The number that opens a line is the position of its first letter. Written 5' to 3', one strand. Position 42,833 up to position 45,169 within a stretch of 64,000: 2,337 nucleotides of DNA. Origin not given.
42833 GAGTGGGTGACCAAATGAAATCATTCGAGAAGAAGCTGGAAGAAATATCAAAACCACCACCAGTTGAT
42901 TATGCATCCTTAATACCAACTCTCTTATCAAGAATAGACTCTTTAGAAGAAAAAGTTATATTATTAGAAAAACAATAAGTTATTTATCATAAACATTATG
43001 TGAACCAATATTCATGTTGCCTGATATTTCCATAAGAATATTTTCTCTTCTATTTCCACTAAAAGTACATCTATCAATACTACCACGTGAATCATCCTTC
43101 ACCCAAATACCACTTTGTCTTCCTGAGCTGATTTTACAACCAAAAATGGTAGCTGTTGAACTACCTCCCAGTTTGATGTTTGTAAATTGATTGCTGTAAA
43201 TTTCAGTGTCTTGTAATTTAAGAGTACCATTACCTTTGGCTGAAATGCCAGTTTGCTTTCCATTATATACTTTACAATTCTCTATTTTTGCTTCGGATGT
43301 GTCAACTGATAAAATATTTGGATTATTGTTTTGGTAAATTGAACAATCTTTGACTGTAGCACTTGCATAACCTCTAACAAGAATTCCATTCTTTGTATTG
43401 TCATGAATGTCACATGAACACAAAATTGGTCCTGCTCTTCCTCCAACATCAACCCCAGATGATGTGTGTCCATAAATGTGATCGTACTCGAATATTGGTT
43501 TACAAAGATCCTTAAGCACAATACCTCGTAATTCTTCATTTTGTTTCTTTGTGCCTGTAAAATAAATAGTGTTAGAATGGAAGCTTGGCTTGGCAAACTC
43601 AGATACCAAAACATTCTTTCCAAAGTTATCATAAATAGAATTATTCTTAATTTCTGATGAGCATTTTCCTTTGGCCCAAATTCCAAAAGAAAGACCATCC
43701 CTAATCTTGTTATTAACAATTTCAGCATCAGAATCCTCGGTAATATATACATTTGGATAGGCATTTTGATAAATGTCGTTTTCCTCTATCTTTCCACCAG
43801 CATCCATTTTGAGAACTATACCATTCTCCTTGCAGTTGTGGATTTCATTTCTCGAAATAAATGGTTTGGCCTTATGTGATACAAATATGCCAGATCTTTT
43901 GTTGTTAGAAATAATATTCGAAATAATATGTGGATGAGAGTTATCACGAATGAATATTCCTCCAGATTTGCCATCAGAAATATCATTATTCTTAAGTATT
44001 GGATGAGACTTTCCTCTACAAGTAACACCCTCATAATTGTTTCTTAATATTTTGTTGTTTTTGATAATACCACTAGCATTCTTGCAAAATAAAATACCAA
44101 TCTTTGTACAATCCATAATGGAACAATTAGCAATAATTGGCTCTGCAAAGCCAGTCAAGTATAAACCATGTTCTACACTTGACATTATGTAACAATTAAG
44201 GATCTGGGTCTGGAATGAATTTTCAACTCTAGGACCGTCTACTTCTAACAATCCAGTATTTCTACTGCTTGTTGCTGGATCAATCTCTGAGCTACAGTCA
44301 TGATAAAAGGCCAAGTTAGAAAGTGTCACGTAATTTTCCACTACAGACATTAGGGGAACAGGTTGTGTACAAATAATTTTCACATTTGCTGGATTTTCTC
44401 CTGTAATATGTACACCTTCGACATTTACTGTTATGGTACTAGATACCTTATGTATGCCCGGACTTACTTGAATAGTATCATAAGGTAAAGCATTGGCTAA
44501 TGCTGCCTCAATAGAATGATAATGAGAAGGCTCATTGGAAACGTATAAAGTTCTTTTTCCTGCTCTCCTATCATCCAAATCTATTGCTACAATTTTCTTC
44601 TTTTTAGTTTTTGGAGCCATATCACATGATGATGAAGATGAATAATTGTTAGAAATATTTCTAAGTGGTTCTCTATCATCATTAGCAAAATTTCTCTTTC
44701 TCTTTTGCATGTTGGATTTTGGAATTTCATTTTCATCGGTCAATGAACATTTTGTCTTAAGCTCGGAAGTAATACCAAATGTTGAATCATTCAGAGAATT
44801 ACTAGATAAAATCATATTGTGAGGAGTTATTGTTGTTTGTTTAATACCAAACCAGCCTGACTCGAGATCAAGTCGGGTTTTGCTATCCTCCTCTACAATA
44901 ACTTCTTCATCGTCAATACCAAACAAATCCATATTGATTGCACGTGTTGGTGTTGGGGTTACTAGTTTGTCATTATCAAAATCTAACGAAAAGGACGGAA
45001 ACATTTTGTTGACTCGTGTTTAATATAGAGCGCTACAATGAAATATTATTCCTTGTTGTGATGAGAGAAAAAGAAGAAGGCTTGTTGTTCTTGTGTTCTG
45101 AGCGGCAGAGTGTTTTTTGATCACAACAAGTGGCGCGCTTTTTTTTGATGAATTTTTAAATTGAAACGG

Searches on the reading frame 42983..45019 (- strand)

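Call 49: search_protein_families(library=pfam, proteins=[window:42983-45019:-], max_evalue=0.0001)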
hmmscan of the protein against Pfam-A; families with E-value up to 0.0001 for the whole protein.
window:42983-45019:- (679 aa): 2 families
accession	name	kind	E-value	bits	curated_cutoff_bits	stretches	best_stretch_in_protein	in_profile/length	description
PF13229.12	Beta_helix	-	1e-62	210.9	25.9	4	265-403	5-144/158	Right handed beta helix region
PF05048.19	NosD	-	4.1e-29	102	23.6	3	320-483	6-167/212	Periplasmic copper-binding protein (NosD)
